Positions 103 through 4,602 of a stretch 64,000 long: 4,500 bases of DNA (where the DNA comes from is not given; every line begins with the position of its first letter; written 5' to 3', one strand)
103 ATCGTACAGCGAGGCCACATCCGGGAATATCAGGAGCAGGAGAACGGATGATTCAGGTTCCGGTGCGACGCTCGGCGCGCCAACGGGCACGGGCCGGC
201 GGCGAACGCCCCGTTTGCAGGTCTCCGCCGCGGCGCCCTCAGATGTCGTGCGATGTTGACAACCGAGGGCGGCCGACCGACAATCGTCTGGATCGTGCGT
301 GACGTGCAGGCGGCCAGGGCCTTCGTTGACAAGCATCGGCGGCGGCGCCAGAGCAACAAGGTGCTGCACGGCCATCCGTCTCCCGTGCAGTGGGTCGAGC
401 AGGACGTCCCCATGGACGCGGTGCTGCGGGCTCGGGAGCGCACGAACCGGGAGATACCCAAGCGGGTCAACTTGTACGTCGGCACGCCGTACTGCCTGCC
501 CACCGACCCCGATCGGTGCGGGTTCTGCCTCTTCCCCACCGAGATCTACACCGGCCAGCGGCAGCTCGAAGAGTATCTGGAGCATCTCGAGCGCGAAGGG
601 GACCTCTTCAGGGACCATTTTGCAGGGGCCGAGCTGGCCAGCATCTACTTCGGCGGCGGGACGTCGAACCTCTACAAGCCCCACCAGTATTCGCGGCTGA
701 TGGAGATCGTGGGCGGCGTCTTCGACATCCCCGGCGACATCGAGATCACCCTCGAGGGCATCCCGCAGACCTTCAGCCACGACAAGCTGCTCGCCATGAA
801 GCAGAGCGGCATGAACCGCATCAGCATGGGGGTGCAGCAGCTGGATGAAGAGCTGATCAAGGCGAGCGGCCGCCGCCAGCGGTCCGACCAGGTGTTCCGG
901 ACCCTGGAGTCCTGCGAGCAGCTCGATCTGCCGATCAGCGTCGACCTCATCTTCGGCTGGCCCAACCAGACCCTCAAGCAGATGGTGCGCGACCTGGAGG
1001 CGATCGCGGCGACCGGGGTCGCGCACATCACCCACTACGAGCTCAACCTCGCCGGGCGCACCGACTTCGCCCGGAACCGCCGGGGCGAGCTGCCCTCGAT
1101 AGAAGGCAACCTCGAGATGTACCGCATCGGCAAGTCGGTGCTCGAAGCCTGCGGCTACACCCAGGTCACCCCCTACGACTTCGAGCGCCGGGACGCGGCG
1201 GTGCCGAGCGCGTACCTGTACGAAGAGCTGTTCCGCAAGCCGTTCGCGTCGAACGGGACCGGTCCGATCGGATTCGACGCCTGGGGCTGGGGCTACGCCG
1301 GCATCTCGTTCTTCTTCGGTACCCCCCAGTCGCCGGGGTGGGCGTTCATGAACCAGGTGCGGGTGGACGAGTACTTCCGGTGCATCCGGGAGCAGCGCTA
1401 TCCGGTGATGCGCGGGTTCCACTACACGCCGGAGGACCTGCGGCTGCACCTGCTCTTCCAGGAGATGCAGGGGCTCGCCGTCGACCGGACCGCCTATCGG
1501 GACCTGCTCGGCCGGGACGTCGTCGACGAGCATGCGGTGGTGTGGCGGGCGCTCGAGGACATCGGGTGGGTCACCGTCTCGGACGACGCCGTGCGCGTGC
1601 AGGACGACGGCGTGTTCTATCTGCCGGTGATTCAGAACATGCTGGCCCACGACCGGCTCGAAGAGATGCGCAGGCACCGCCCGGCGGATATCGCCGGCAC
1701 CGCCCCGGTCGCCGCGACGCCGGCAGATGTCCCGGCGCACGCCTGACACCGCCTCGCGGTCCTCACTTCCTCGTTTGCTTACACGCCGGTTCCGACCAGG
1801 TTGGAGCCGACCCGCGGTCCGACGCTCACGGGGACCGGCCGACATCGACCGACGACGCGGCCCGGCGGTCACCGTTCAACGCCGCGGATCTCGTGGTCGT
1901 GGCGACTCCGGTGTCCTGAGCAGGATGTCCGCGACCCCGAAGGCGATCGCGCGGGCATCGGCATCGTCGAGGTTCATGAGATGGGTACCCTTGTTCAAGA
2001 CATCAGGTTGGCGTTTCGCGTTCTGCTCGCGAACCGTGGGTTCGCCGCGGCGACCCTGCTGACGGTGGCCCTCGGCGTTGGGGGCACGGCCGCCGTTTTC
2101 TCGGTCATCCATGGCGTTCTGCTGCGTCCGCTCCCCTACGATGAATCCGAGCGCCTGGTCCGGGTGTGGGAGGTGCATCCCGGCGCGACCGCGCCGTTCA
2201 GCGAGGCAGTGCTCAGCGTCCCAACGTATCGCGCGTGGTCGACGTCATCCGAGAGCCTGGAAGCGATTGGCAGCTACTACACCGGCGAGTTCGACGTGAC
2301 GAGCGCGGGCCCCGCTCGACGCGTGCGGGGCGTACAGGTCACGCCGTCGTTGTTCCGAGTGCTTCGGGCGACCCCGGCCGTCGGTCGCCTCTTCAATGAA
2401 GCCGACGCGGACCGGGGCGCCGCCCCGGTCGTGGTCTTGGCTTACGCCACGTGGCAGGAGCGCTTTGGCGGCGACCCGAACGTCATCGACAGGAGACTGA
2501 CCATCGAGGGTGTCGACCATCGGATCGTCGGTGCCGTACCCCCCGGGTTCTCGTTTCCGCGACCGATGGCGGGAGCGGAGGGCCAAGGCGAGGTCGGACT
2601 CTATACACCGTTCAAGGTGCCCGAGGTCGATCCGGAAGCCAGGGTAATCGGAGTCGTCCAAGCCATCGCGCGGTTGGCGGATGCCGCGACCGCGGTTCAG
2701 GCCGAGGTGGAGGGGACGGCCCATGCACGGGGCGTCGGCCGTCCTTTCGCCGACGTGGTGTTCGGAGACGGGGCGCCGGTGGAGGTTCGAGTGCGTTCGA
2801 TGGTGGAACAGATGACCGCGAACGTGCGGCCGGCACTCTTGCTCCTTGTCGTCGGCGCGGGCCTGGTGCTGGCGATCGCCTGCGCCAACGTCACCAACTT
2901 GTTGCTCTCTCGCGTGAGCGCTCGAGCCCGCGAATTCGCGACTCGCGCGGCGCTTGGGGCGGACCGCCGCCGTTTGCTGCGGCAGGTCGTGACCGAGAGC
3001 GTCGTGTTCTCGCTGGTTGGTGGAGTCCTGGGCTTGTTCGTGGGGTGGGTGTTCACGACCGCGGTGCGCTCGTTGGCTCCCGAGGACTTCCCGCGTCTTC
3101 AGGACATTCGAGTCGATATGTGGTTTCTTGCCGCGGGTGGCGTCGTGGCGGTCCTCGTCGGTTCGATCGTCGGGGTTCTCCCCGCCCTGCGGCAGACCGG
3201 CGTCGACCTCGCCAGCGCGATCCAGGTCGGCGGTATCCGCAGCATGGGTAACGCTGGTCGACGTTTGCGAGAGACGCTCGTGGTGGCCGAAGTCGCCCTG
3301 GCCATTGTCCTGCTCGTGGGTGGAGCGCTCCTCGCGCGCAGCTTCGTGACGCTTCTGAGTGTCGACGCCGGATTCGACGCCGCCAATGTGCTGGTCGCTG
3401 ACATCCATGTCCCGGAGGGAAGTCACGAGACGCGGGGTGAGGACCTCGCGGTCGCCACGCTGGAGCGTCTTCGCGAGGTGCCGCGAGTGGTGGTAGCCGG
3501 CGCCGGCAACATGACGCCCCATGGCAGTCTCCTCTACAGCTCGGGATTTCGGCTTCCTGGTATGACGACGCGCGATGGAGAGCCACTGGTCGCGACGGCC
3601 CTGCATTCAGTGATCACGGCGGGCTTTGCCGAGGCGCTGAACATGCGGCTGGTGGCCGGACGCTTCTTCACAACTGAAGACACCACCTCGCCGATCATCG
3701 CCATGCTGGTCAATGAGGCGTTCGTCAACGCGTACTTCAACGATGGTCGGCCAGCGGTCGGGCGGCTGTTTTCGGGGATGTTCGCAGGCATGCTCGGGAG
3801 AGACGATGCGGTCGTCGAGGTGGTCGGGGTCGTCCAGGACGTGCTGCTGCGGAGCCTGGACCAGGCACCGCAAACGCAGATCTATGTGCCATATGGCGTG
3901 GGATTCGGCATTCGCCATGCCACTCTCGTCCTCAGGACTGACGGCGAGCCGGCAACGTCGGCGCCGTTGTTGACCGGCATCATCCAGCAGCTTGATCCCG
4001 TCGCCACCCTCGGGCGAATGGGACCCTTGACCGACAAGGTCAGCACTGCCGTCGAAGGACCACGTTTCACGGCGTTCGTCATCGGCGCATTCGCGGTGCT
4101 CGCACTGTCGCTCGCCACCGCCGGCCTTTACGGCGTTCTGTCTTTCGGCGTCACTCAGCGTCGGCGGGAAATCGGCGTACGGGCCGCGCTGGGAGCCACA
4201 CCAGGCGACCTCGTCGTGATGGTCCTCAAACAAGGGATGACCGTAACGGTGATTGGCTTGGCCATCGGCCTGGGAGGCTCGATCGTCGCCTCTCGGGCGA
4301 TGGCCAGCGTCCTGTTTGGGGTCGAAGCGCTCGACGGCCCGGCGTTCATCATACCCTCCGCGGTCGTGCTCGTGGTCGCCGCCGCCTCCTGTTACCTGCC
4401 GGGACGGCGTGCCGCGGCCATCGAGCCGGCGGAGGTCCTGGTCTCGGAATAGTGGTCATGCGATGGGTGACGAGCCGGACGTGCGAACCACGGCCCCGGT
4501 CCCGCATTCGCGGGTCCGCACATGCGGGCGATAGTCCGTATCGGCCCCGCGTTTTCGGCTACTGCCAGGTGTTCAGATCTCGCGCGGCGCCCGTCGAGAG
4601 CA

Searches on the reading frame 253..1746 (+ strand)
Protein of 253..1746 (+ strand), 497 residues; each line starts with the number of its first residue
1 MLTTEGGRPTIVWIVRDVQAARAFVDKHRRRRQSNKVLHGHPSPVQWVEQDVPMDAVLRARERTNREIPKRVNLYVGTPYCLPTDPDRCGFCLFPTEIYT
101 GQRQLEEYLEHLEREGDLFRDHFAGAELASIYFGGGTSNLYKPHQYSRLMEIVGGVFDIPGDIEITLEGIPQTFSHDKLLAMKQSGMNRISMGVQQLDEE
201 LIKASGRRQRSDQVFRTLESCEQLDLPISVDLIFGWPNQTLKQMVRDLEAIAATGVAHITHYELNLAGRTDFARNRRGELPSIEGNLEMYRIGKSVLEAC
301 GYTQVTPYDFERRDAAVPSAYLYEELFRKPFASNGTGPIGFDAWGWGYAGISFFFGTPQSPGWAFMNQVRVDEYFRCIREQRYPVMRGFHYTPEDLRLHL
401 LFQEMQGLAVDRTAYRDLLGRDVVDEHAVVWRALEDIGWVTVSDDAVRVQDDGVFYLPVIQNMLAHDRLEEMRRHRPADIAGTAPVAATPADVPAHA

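Call 23: search_protein_families(library=pfam, proteins=[window:253-1746:+], max_evalue=0.01)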
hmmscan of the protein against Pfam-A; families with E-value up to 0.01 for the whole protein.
window:253-1746:+ (497 aa): 1 family
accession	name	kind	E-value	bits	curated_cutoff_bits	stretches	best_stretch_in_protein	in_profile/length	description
PF04055.27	Radical_SAM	-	9.1e-17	62.2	29.5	1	88-249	10-164/166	Radical SAM superfamily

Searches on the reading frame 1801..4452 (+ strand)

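Call 23: search_protein_families(library=pfam, proteins=[window:1801-4452:+], max_evalue=0.01)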
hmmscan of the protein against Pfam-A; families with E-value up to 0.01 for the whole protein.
window:1801-4452:+ (883 aa): 2 families
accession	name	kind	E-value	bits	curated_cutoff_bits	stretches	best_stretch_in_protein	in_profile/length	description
PF02687.27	FtsX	-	1.4e-31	109.5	25.5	2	352-465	3-115/120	FtsX-like permease C-terminal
PF12704.14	MacB_PCD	-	5.6e-22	79.5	27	2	83-303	2-204/207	MacB-like periplasmic core domain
